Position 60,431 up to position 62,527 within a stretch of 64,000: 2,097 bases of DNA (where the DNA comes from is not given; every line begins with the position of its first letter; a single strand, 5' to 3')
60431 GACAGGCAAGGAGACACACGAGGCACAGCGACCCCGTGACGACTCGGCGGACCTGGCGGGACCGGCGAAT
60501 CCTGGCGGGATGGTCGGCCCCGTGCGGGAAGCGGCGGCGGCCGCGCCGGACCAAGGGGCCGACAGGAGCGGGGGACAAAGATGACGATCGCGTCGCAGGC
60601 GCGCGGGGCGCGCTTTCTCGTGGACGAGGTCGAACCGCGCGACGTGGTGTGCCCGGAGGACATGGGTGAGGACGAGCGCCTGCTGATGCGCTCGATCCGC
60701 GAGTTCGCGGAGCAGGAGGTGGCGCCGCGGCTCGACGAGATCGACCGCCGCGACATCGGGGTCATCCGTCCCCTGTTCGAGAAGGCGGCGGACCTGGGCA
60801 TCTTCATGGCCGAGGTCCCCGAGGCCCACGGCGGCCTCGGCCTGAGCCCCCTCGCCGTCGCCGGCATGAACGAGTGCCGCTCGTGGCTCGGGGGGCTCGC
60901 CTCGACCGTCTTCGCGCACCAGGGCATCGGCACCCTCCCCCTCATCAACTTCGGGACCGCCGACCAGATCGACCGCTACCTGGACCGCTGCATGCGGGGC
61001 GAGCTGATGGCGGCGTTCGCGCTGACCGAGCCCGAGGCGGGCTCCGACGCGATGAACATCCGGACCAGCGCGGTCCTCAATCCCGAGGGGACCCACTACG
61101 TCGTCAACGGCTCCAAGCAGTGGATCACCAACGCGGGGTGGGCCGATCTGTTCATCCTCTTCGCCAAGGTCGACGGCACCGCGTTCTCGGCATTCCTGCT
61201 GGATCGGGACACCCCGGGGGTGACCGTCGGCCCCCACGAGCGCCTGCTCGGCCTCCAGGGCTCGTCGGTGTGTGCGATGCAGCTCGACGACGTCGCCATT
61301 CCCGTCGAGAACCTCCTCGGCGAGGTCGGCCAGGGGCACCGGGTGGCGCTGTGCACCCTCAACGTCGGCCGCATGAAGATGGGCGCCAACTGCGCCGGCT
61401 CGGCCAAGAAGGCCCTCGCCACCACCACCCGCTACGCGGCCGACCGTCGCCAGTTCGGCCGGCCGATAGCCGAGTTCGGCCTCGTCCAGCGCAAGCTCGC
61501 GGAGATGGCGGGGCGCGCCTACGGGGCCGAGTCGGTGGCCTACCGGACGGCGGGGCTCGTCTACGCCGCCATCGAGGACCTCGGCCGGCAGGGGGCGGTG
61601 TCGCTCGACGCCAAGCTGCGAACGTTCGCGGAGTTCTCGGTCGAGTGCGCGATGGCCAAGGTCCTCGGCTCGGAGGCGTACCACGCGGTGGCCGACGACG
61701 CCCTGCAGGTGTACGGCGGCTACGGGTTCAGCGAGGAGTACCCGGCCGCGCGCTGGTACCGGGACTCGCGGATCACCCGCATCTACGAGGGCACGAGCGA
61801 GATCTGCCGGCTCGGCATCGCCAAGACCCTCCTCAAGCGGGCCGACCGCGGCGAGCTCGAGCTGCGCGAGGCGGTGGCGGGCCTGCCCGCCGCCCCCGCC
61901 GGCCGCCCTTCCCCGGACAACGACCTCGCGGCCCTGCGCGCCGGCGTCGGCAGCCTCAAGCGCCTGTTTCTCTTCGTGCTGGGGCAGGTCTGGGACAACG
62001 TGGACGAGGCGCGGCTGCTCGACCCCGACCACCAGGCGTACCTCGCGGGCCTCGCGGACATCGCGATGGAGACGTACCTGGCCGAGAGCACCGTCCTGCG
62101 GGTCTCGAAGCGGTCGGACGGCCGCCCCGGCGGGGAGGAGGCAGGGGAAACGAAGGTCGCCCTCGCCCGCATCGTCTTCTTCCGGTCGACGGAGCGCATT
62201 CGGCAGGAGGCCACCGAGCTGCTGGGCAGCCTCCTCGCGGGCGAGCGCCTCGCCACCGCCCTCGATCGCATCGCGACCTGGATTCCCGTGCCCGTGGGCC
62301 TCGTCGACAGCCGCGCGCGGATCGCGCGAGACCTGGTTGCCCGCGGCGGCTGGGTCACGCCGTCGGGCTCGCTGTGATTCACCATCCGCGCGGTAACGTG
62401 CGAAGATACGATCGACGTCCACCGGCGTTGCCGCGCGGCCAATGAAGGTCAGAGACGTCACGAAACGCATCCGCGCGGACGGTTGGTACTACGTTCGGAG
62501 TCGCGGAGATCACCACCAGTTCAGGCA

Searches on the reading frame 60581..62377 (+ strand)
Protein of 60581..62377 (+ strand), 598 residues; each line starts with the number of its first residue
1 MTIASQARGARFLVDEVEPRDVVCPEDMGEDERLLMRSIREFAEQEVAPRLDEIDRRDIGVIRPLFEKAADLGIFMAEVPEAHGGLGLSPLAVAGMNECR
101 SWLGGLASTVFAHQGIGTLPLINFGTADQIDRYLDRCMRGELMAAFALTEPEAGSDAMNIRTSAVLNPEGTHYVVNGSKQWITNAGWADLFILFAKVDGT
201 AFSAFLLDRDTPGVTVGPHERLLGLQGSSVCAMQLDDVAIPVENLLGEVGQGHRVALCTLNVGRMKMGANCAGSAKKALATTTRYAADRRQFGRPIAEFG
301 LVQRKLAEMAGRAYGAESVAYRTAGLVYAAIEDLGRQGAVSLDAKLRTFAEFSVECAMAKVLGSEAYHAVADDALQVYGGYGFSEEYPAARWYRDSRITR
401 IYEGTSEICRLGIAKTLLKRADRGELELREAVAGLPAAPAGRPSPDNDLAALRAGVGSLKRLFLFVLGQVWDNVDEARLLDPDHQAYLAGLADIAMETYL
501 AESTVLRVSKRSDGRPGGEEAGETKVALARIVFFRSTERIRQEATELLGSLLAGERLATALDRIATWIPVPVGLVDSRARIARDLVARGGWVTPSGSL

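Call 55: search_protein_families(library=pfam, proteins=[window:60581-62377:+])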
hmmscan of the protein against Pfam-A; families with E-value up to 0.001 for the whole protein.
window:60581-62377:+ (598 aa): 6 families
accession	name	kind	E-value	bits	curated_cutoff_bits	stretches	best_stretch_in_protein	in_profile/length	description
PF00441.29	Acyl-CoA_dh_1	-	1.1e-43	149.4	22.4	1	250-417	1-149/150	Acyl-CoA dehydrogenase, C-terminal domain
PF02770.24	Acyl-CoA_dh_M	-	1.9e-26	92.5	33.3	1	145-238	1-97/97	Acyl-CoA dehydrogenase, middle domain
PF02771.21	Acyl-CoA_dh_N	-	5e-22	78.9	22.9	1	30-141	2-113/113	Acyl-CoA dehydrogenase, N-terminal domain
PF08028.16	Acyl-CoA_dh_2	-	1.7e-12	48.2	22.7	1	268-406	4-133/134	Acyl-CoA dehydrogenase, C-terminal domain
PF22924.1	ACOX_C_alpha1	-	3e-12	47.1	27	1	259-418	3-169/169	Acyl-CoA oxidase, C-alpha1 domain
PF21263.2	Acyl-CoA-dh_C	-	4.7e-12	46.5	27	1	459-561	2-91/96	Acyl-CoA dehydrogenase, C-terminal domain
